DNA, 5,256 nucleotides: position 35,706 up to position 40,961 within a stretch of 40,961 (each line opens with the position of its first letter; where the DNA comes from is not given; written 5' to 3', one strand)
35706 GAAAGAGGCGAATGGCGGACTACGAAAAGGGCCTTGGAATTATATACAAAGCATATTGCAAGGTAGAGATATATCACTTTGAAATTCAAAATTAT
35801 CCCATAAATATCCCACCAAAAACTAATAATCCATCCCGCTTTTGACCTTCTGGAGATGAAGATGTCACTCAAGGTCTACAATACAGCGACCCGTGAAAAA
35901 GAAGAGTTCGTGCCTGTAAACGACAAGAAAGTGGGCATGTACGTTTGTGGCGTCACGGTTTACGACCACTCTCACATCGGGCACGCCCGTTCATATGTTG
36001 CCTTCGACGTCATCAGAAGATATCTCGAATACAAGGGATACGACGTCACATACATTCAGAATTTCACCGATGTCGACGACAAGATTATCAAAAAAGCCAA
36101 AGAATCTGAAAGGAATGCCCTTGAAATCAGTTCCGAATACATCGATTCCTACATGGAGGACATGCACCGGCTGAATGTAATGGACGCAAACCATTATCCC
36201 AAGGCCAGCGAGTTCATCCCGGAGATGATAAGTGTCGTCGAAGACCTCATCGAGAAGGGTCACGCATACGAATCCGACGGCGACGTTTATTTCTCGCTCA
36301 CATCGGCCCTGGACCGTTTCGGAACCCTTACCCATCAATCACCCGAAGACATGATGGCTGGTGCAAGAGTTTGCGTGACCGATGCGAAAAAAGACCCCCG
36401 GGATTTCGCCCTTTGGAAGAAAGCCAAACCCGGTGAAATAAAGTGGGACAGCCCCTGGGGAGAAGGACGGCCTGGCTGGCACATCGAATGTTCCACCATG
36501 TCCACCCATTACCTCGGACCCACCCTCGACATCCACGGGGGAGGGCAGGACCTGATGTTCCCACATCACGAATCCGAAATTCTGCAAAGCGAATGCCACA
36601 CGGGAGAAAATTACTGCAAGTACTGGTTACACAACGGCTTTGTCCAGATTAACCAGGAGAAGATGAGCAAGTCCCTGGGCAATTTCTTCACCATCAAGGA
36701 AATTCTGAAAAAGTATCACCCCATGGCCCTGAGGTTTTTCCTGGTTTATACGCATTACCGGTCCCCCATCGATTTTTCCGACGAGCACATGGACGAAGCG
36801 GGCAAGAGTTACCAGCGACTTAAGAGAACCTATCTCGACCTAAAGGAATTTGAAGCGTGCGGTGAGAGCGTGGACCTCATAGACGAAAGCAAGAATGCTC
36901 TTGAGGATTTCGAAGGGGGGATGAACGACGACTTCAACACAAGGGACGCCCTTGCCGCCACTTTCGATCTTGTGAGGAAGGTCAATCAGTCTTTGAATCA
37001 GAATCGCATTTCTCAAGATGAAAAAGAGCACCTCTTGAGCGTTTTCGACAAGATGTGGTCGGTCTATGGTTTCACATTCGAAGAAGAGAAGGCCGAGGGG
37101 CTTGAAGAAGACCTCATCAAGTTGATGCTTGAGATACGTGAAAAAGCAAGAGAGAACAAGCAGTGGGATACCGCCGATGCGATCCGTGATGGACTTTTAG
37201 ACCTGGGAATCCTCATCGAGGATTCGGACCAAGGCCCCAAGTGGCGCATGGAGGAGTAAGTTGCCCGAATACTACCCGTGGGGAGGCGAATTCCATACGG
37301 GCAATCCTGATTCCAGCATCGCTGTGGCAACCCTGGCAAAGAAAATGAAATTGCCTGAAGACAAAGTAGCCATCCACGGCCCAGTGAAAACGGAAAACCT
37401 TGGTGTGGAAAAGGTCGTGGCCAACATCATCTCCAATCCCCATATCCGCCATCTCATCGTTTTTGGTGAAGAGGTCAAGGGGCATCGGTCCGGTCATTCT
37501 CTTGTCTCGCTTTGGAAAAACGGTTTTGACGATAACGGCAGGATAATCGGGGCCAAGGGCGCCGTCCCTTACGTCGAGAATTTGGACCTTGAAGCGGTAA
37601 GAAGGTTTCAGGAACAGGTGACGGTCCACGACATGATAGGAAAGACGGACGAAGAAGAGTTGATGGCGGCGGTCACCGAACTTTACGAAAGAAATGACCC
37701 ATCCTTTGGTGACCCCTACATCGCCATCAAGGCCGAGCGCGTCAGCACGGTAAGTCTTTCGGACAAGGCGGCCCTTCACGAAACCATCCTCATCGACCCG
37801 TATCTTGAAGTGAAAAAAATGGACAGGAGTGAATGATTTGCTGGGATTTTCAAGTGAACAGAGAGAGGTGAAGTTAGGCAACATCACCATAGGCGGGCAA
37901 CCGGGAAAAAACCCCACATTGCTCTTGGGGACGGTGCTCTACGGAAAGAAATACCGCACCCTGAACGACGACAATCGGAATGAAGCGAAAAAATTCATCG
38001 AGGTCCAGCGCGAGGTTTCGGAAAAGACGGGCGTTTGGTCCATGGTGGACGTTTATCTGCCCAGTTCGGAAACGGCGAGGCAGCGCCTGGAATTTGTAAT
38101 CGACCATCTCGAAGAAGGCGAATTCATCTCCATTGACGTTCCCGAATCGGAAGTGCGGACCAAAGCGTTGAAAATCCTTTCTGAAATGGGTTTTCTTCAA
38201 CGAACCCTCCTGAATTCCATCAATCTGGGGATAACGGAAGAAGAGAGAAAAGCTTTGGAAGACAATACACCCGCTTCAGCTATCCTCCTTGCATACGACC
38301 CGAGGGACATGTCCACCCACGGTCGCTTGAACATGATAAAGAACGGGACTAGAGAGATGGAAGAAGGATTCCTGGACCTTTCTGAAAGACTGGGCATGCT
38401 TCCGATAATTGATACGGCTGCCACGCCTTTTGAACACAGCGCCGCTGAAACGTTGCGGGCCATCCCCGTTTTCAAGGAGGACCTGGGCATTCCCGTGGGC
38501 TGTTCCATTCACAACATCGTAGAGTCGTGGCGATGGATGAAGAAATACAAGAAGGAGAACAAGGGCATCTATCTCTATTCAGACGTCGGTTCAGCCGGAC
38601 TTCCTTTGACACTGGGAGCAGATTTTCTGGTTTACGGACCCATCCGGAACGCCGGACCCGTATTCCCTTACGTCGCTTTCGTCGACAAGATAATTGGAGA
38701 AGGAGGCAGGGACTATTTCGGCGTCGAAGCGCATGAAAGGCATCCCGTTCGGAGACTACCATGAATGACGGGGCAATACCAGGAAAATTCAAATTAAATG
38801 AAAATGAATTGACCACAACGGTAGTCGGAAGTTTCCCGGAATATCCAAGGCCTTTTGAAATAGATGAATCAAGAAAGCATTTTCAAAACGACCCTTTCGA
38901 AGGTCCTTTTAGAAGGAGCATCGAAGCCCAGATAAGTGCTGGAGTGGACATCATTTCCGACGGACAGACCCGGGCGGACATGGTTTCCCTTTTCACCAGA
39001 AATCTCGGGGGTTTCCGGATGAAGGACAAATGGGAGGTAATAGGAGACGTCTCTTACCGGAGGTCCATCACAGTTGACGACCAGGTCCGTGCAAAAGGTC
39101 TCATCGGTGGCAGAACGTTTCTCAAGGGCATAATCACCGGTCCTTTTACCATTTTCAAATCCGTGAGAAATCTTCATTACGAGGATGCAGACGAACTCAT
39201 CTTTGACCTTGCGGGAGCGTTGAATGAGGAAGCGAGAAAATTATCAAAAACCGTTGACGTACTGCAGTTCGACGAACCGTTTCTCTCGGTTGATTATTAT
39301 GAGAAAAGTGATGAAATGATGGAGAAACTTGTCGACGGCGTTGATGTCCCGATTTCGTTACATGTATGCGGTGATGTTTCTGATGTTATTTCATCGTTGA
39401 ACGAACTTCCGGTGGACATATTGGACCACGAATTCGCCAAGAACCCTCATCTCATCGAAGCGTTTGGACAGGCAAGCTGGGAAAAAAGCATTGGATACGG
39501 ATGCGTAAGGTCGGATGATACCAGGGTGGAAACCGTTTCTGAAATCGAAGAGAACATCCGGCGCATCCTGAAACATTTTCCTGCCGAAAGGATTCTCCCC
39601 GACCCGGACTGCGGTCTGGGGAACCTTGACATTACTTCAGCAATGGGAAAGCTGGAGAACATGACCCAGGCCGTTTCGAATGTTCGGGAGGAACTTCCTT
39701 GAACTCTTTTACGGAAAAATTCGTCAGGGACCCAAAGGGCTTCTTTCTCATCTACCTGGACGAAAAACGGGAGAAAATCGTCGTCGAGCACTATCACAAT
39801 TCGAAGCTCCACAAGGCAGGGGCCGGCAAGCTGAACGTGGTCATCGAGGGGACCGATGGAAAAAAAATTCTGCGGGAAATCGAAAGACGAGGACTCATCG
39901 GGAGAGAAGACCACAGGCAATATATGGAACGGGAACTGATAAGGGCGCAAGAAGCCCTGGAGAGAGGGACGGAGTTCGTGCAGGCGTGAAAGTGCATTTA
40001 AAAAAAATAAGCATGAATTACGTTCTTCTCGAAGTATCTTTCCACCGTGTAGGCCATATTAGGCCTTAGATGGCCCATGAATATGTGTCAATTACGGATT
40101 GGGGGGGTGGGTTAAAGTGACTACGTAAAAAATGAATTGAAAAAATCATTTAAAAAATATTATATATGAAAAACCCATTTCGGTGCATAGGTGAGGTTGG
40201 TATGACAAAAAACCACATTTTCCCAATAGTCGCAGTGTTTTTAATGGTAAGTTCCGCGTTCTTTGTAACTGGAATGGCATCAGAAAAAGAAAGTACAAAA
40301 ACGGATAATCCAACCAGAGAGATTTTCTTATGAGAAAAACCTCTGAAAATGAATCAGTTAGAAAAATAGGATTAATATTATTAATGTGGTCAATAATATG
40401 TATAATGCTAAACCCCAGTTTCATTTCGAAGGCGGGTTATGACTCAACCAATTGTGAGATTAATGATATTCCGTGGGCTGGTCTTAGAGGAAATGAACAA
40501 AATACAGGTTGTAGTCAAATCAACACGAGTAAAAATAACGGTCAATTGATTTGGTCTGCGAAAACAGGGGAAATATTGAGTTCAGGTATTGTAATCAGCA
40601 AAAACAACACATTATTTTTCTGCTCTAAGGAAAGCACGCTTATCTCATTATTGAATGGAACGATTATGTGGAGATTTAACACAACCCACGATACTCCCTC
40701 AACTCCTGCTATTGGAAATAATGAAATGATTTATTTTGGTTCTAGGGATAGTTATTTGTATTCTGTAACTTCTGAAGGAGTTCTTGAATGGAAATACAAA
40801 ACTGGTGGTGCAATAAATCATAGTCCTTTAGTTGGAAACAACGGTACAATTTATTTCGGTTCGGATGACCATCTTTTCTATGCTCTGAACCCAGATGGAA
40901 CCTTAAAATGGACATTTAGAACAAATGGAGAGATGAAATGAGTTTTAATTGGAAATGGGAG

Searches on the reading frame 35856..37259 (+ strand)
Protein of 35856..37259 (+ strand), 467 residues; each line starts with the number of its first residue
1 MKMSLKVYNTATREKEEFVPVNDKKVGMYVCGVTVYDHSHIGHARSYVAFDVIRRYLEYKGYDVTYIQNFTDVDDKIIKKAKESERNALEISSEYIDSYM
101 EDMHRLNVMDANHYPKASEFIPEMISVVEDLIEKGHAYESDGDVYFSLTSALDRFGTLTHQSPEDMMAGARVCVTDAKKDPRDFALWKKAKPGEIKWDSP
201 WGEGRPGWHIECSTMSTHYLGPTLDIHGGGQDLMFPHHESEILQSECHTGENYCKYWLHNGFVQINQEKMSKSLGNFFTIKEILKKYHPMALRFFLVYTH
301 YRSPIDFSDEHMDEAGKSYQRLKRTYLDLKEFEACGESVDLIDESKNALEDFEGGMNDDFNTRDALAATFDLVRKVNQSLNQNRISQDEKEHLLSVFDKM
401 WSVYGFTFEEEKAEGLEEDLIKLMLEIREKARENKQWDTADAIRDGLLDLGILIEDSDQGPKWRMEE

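Call 7: search_protein_families(library=pfam, proteins=[window:35856-37259:+])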
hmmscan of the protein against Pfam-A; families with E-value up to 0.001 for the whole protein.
window:35856-37259:+ (467 aa): 6 families
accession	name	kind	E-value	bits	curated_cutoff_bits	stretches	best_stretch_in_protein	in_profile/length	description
PF01406.26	tRNA-synt_1e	-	3e-134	447.6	27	1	18-315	2-299/301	tRNA synthetases class I (C) catalytic domain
PF09334.17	tRNA-synt_1g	-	6e-16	58.6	20.1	2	37-148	12-124/391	tRNA synthetases class I (M)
PF09190.17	DALR_2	-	2.6e-11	44.3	22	1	352-408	2-56/57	DALR domain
PF01921.24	tRNA-synt_1f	-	2.7e-10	40.1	27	1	263-330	275-344/360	tRNA synthetases class I (K)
PF00133.28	tRNA-synt_1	-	5.8e-10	38.9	22.7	1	225-307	330-413/414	tRNA synthetases class I (I, L, M and V)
PF23493.1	CysS_C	-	6.9e-08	32.9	23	1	425-464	12-51/51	Cysteinyl-tRNA ligase anticodon binding domain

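Call 8: search_protein_families(library=phrogs, proteins=[window:35856-37259:+])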
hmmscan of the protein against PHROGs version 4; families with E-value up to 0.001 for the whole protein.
window:35856-37259:+ (467 aa): 5 families
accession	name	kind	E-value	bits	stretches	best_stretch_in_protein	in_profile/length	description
phrog_30090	-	unknown function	7.2e-129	431.8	1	6-465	5-471/473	-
phrog_12710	-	unknown function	1.4e-15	57.4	1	229-329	518-620/903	-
phrog_36975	-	unknown function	1.6e-05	26.1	1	348-458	51-172/181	-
phrog_15344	-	unknown function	2.9e-05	23.6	0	75-153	225-308/592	-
phrog_8598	-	unknown function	0.0003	20.5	0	258-297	325-364/680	-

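Call 11: find_related_loci(query=window:35856-37259:+, collection=genome_contigs, flank=10000)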
Query window:35856-37259:+ (467 aa) in genome_contigs; peptide patterns used: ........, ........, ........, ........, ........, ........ (x = any residue, [..] = any of these).
20 stretches matched a pattern; 3 encode a relative of the query (tblastn E <= 1e-3); 3 distinct loci.
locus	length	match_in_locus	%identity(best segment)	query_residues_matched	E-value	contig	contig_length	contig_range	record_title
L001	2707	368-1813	49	3-466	1e-154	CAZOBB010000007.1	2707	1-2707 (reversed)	MAG TPA_asm: uncultured Thermodesulfobacteriota bacterium isolate binchicken_co219_329 genome assembly, contig: k141_772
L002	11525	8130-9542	36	2-462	7e-98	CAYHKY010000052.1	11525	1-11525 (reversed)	MAG TPA_asm: uncultured Gammaproteobacteria bacterium isolate ERP119705_co13_644 genome assembly, contig: NODE_7093_leng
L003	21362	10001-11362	39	2-461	2e-97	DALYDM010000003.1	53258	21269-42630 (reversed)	MAG TPA_asm: Candidatus Paceibacterota bacterium isolate CTOTU14227 NODE_115_length_53258_cov_5.200477, whole genome sho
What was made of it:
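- Tried and rejected: The CysRS-based genome scan gave only distant bacteria (call 11).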

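Call 12: find_encoding_contigs(protein=window:35856-37259:+, flank=10000, max_places=10)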
Protein window:35856-37259:+ (467 aa): no gene with exactly this product is on record in the collection.

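Call 14: find_homologous_proteins(query=window:35856-37259:+, max_evalue=1e-50)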
Query window:35856-37259:+ (467 aa): 8000 proteins with E <= 1e-50 among 8000 candidates; the best 120 are listed.
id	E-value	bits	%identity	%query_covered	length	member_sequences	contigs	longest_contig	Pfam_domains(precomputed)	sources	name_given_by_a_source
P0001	0.0e+0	1083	100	100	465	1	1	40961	PF09334.18,PF01406.26,PF23493.2,PF01921.25,PF00133.29,PF09190.18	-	-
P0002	9.0e-182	623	59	99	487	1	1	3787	PF09334.18,PF01406.26,PF23493.2,PF01921.25,PF00133.29,PF09190.18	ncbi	-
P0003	7.0e-181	620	59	99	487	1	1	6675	PF09334.18,PF01406.26,PF23493.2,PF01921.25,PF00133.29,PF09190.18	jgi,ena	-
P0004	7.3e-179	614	59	100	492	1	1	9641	PF09334.18,PF01406.26,PF23493.2,PF01921.25,PF00133.29,PF09190.18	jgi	-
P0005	2.5e-175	602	58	99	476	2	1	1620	PF09334.18,PF01406.26,PF23493.2,PF01921.25,PF00133.29,PF09190.18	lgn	-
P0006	7.4e-175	600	56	99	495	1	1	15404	PF09334.18,PF01406.26,PF23493.2,PF01921.25,PF00133.29,PF09190.18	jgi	-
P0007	3.3e-173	595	57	99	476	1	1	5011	PF09334.18,PF01406.26,PF23493.2,PF01921.25,PF00133.29,PF09190.18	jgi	jgi:cysteinyl-tRNA synthetase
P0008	3.9e-173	595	56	99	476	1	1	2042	PF09334.18,PF01406.26,PF23493.2,PF01921.25,PF00133.29,PF09190.18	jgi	jgi:cysteinyl-tRNA synthetase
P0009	9.4e-173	593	57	99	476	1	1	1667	PF09334.18,PF01406.26,PF23493.2,PF01921.25,PF00133.29,PF09190.18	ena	-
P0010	1.7e-172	593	57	99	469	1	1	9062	PF09334.18,PF01406.26,PF23493.2,PF01921.25,PF00133.29,PF09190.18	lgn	-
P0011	5.2e-172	591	57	99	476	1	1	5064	PF09334.18,PF01406.26,PF23493.2,PF01921.25,PF00133.29,PF09190.18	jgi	jgi:cysteinyl-tRNA synthetase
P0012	8.2e-172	590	57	99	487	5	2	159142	PF09334.18,PF01406.26,PF23493.2,PF01921.25,PF00133.29,PF09190.18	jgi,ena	-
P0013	9.7e-172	590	57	100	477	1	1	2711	PF09334.18,PF01406.26,PF23493.2,PF01921.25,PF00133.29,PF09190.18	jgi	-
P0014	2.3e-171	589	57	99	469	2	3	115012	PF09334.18,PF01406.26,PF23493.2,PF01921.25,PF00133.29,PF09190.18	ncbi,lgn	ncbi:MAG: cysteine--tRNA ligase [Thermoplasmata archaeon]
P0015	4.0e-171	588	56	99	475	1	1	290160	PF09334.18,PF01406.26,PF01921.25,PF00133.29,PF09190.18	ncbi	ncbi:MAG: cysteine--tRNA ligase [Candidatus Lokiarchaeia archaeon]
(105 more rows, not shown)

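Call 44: find_encoding_contigs(protein=P0004, flank=10000, max_places=2)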
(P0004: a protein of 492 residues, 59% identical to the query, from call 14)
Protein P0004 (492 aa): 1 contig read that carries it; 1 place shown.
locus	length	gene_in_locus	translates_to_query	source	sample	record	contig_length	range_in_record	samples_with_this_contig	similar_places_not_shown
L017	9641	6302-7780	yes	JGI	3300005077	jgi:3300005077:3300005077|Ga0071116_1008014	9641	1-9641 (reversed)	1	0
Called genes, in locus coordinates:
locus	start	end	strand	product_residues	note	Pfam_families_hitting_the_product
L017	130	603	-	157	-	PF09999:DUF2240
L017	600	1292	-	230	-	PF00977:His_biosynth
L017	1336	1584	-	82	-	PF05239:PRC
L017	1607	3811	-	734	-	PF02359:CDC48_N, PF02933:CDC48_2, PF00004:AAA, PF05496:RuvB_N (weak), PF07728:AAA_5 (weak), PF17862:AAA_lid_3, PF00004:AAA, PF17862:AAA_lid_3, +21 more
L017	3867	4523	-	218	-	-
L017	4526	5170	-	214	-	PF00226:DnaJ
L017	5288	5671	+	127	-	-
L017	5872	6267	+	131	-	PF13456:RVT_3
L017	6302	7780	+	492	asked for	PF00133:tRNA-synt_1 (faint), PF01406:tRNA-synt_1e, PF01921:tRNA-synt_1f (faint), PF09334:tRNA-synt_1g, PF09190:DALR_2, PF23493:CysS_C (faint)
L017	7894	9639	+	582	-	?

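Call 45: find_encoding_contigs(protein=P0006, flank=10000, max_places=2)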
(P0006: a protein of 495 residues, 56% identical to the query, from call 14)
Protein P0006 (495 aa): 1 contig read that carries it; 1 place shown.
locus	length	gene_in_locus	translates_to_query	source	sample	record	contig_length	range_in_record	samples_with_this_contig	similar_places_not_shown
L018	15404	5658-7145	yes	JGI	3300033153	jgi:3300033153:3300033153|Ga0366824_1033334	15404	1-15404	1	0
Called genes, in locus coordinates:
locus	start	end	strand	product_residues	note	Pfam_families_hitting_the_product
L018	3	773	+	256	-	?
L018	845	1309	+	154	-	PF02771:Acyl-CoA_dh_N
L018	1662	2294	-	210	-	PF01558:POR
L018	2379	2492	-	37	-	PF06397:Desulfoferrod_N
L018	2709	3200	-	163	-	PF02915:Rubrerythrin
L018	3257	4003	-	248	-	PF01558:POR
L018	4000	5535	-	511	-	PF02775:TPP_enzyme_C, PF25160:LdpA_Fe-S-bd (weak), PF00037:Fer4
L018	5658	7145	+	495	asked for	PF01406:tRNA-synt_1e, PF09334:tRNA-synt_1g, PF01921:tRNA-synt_1f, PF00133:tRNA-synt_1 (weak), PF09334:tRNA-synt_1g, PF09190:DALR_2, PF23493:CysS_C (weak)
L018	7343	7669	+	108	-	PF03693:ParD_antitoxin (weak), PF03683:UPF0175, PF24001:DUF7317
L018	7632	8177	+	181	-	PF11848:DUF3368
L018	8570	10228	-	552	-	PF00209:SNF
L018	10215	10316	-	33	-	-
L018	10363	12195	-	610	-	PF00246:Peptidase_M14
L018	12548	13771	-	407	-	PF05377:FlaC_arch, PF04659:Arch_fla_DE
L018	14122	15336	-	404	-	PF00266:Aminotran_5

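Call 46: find_encoding_contigs(protein=P0012, flank=10000, max_places=2)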
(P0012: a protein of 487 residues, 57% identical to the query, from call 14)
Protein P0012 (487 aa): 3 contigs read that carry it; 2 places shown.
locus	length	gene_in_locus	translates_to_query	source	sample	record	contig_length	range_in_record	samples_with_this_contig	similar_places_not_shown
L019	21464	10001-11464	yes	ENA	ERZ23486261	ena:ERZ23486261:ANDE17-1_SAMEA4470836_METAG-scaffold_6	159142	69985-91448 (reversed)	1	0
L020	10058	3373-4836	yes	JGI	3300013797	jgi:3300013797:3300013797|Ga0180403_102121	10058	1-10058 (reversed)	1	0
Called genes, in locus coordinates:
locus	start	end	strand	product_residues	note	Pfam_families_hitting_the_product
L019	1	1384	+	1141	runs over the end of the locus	PF04563:RNA_pol_Rpb2_1, PF04561:RNA_pol_Rpb2_2, PF04565:RNA_pol_Rpb2_3, PF04566:RNA_pol_Rpb2_4, PF04567:RNA_pol_Rpb2_5, PF00562:RNA_pol_Rpb2_6, PF04560:RNA_pol_Rpb2_7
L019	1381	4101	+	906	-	PF04997:RNA_pol_Rpb1_1, PF00623:RNA_pol_Rpb1_2, PF04983:RNA_pol_Rpb1_3, PF05000:RNA_pol_Rpb1_4, PF04998:RNA_pol_Rpb1_5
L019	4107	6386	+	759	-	PF04998:RNA_pol_Rpb1_5, PF10391:DNA_pol_lambd_f (weak), PF14520:HHH_5 (weak)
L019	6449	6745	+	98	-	PF01248:Ribosomal_L7Ae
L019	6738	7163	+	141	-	PF07650:KH_2, PF00013:KH_1 (faint), PF26594:KH_NusA_2nd (weak), PF13083:KH_KhpA-B (weak)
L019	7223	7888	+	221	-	PF00535:Glycos_transf_2, PF13641:Glyco_tranf_2_3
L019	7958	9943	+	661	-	PF00330:Aconitase, PF00694:Aconitase_C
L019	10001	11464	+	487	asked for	PF01406:tRNA-synt_1e, PF09334:tRNA-synt_1g, PF00133:tRNA-synt_1 (weak), PF09334:tRNA-synt_1g (weak), PF01921:tRNA-synt_1f (weak), PF09190:DALR_2, PF23493:CysS_C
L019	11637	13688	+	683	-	PF00801:PKD (weak), PF18911:PKD_4 (weak), PF07705:CARDB, PF24266:HTH_HVO_0163_N (weak), PF01022:HTH_5 (faint), PF12802:MarR_2 (weak), PF12840:HTH_20 (weak), PF13412:HTH_24, +1 more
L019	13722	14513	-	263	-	PF23023:Anti-Pycsar_Apyc1, PF12706:Lactamase_B_2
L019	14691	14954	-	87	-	-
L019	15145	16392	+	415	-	PF01882:DUF58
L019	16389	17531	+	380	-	-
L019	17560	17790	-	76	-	-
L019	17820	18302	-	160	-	PF03946:Ribosomal_L11_N, PF00298:Ribosomal_L11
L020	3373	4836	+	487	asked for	PF01406:tRNA-synt_1e, PF09334:tRNA-synt_1g, PF00133:tRNA-synt_1 (weak), PF09334:tRNA-synt_1g (weak), PF01921:tRNA-synt_1f (weak), PF09190:DALR_2, PF23493:CysS_C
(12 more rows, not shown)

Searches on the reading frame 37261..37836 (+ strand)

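Call 8: search_protein_families(library=phrogs, proteins=[window:37261-37836:+])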
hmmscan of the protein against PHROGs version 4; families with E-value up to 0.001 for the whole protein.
window:37261-37836:+ (191 aa): 0 families

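Call 21: search_protein_families(library=pfam, proteins=[window:37261-37836:+], max_evalue=0.01)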
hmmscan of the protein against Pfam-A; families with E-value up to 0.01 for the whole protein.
window:37261-37836:+ (191 aa): 1 family
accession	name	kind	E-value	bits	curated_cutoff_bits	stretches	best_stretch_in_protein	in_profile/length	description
PF04208.19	MtrA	-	7.9e-50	169.3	25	1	8-156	12-163/173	Tetrahydromethanopterin S-methyltransferase, subunit A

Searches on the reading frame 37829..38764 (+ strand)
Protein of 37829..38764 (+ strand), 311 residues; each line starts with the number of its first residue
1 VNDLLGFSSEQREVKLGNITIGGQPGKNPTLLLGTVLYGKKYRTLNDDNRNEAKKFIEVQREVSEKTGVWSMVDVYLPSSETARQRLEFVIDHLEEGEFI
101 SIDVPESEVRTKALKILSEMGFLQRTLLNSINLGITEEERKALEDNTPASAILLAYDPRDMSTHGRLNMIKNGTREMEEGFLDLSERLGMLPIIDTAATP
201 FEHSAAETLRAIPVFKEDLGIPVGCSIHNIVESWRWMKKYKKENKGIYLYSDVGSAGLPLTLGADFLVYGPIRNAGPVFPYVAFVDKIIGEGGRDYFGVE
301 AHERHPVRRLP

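Call 8: search_protein_families(library=phrogs, proteins=[window:37829-38764:+])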
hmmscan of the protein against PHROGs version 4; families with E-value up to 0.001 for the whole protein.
window:37829-38764:+ (311 aa): 0 families

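Call 21: search_protein_families(library=pfam, proteins=[window:37829-38764:+], max_evalue=0.01)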
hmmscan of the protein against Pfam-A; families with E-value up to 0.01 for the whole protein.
window:37829-38764:+ (311 aa): 2 families
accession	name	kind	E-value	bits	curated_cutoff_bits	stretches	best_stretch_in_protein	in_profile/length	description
PF02007.24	MtrH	-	1.7e-64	218.3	22.8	1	10-300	2-297/299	Tetrahydromethanopterin S-methyltransferase MtrH subunit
PF00809.28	Pterin_bind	-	0.0031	17.6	25.5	0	79-223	53-200/244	Pterin binding enzyme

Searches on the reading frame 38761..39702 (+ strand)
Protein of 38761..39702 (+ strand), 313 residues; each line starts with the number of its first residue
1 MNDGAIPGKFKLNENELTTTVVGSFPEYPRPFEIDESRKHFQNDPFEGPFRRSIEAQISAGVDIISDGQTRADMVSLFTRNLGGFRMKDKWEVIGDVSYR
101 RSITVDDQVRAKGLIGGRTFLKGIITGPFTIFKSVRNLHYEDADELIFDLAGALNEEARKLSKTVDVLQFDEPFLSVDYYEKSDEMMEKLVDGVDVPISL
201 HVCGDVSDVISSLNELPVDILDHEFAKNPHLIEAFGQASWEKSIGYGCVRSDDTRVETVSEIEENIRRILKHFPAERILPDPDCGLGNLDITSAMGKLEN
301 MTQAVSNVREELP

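Call 8: search_protein_families(library=phrogs, proteins=[window:38761-39702:+])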
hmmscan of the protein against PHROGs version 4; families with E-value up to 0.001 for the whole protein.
window:38761-39702:+ (313 aa): 1 family
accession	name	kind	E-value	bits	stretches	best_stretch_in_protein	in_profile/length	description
phrog_25791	-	unknown function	9.6e-33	114.3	1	17-312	427-756/758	-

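Call 21: search_protein_families(library=pfam, proteins=[window:38761-39702:+], max_evalue=0.01)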
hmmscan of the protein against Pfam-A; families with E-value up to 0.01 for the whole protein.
window:38761-39702:+ (313 aa): 3 families
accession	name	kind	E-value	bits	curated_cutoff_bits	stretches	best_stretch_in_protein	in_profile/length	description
PF01717.24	Meth_synt_2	-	1.7e-44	152.9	21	1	18-305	2-322/324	Cobalamin-independent synthase, Catalytic domain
PF08267.18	Meth_synt_1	-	0.00033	20.7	27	1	122-249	151-288/313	Cobalamin-independent synthase, N-terminal domain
PF01208.23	URO-D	-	0.0041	16.6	23.9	0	178-271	216-310/346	Uroporphyrinogen decarboxylase (URO-D)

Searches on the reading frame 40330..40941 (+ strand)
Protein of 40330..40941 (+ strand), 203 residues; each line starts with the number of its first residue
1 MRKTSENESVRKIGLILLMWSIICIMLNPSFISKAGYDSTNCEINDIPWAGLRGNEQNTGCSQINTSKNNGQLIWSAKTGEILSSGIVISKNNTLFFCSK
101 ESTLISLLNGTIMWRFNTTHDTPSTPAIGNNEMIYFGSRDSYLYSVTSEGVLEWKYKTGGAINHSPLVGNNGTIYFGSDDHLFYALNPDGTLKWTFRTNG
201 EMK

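Call 39: search_protein_families(library=pfam, proteins=[window:40330-40941:+], max_evalue=0.0001)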
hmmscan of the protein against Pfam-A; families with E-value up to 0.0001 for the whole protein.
window:40330-40941:+ (203 aa): 2 families
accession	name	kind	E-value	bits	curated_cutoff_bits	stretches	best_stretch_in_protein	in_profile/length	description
PF13570.13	Beta-prop_ACSF4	-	3.3e-19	69.9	133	1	68-201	120-256/329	Beta-alanine-activating enzyme, beta-propeller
PF13360.13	PQQ_2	-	4.8e-12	46.5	27.6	2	109-201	12-104/233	Outer membrane protein assembly factor BamB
